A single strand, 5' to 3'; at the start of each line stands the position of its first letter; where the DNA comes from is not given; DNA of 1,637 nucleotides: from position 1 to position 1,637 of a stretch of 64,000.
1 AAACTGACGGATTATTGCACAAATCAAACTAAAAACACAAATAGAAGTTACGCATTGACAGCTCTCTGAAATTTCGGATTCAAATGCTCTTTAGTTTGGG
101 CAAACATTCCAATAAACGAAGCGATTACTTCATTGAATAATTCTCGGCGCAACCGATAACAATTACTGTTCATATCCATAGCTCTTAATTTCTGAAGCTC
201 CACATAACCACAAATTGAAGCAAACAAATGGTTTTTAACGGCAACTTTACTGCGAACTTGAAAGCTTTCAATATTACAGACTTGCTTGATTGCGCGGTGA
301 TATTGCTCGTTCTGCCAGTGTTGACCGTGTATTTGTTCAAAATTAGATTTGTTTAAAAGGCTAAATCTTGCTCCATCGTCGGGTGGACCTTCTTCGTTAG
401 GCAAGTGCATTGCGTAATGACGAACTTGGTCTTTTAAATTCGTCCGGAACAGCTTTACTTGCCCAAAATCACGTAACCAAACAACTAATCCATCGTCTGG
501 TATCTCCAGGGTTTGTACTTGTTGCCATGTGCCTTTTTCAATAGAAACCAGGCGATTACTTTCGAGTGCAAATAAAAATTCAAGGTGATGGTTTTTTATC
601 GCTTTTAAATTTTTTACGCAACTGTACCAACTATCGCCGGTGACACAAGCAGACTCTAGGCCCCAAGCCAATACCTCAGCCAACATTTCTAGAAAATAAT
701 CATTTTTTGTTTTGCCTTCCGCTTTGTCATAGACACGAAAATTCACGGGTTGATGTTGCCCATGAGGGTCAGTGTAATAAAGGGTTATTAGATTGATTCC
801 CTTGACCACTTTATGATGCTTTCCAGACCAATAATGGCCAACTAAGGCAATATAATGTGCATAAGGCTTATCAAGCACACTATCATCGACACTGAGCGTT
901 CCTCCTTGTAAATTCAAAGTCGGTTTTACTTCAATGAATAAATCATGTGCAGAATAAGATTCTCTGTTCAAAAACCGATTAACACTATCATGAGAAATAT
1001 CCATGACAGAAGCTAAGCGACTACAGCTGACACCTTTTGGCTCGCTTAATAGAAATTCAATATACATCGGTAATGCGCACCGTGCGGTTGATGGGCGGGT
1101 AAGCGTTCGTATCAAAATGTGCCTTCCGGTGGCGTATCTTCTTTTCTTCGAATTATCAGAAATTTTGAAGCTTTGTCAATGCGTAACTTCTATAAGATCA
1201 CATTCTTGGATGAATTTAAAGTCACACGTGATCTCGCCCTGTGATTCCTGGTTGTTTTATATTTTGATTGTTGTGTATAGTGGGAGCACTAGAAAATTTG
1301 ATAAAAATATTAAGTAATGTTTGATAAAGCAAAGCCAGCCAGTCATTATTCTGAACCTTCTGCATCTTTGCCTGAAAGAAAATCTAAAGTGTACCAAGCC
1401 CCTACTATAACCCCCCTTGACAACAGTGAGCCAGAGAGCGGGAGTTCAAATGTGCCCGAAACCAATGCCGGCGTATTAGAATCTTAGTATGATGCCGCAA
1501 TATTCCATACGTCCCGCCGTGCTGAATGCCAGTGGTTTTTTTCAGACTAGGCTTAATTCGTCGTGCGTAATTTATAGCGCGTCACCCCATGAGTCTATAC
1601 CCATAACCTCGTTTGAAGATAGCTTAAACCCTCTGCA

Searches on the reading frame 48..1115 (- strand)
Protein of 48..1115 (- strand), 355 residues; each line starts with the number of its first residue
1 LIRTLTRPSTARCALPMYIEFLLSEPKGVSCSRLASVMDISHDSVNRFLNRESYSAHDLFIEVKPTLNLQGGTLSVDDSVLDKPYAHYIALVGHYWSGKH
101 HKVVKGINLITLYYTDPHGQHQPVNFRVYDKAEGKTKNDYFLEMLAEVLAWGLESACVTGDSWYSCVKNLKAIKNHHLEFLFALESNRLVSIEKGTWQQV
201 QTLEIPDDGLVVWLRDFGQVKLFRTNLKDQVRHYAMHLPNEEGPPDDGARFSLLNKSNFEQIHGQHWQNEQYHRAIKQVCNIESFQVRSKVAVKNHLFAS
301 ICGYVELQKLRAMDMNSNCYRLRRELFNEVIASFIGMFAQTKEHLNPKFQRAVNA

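Call 3: search_protein_families(library=pfam, proteins=[window:48-1115:-], max_evalue=0.1)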
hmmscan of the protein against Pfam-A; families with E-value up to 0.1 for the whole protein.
window:48-1115:- (355 aa): 3 families
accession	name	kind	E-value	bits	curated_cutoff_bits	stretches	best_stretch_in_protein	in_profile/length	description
PF13546.12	DDE_5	-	1.6e-10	41.5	27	1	9-190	9-214/272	DDE superfamily endonuclease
PF01609.27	DDE_Tnp_1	-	1.4e-09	38.5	23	1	95-304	24-198/200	Transposase DDE domain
PF08560.15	DUF1757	-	0.091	13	21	0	286-325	69-108/148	Protein of unknown function (DUF1757)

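Call 4: search_protein_families(library=ncbifam, proteins=[window:48-1115:-], max_evalue=0.1)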
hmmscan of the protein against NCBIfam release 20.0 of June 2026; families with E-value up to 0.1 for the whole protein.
window:48-1115:- (355 aa): 11 families
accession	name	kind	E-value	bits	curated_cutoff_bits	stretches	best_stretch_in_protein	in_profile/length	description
NF049921.1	transpos_IS701_2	equivalog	2.4e-113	378.8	250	1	16-335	3-314/318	IS701 family transposase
NF033540.2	transpos_IS701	equivalog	1.6e-24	86.9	150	2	9-196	15-221/363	IS701 family transposase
NF049925.1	transpos_IS4_4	equivalog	2.8e-10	39.5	250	2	135-183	190-238/449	IS4 family transposase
NF049999.1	transpos_IS701_3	equivalog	2.1e-08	33.5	170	2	19-184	30-209/412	IS701 family transposase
NF033539.1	transpos_IS1380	equivalog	0.0019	16.9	180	1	135-330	186-393/419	IS1380 family transposase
NF033592.1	transpos_IS4_1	equivalog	0.0066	15.6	115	1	267-307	288-328/332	IS4 family transposase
NF033590.1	transpos_IS4_3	equivalog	0.0087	15.1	160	1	265-328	277-340/405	IS4 family transposase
NF002997.0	PRK03761.1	equivalog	0.023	12.8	683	1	261-326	662-727/783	LPS assembly protein LptD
NF033559.2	transpos_IS1634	equivalog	0.032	13.2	100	0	122-187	178-243/483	IS1634 family transposase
NF052251.1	LCFA_red_LuxC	equivalog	0.061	11.8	750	0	219-257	298-336/478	long-chain-fatty-acyl-CoA reductase LuxC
NF011730.0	PRK15183.1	equivalog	0.1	12.4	303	0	284-326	117-158/179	Vi polysaccharide biosynthesis regulator TviA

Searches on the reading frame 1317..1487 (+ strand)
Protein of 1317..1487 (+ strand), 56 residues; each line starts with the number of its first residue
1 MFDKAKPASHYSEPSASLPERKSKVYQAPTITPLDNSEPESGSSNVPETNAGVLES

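Call 3: search_protein_families(library=pfam, proteins=[window:1317-1487:+], max_evalue=0.1)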
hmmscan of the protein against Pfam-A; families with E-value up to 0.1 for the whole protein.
window:1317-1487:+ (56 aa): 0 families

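Call 4: search_protein_families(library=ncbifam, proteins=[window:1317-1487:+], max_evalue=0.1)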
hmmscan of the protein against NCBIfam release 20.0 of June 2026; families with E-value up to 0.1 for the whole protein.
window:1317-1487:+ (56 aa): 0 families

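Call 64: find_homologous_proteins(query=window:1317-1487:+, max_evalue=10)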
Query window:1317-1487:+: no candidate shares three 5-residue words with the query. No homologue found.

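Call 87: search_protein_representatives(protein=window:1317-1487:+)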
Query: 56 residues. Proteins with E-value up to 0.001 (for the whole library): 6; up to 1e-10: 1; up to 1e-30: 0. The best 6 are listed.
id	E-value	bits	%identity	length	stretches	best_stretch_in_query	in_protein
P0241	1.1e-23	97.4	36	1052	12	5-54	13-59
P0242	1.7e-06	44.1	60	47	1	17-56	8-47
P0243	8.2e-05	38.8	51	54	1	6-56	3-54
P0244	1.4e-04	38.1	49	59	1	10-56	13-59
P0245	8.7e-04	35.6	39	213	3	13-52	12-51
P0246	1.0e-03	35.5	51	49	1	14-56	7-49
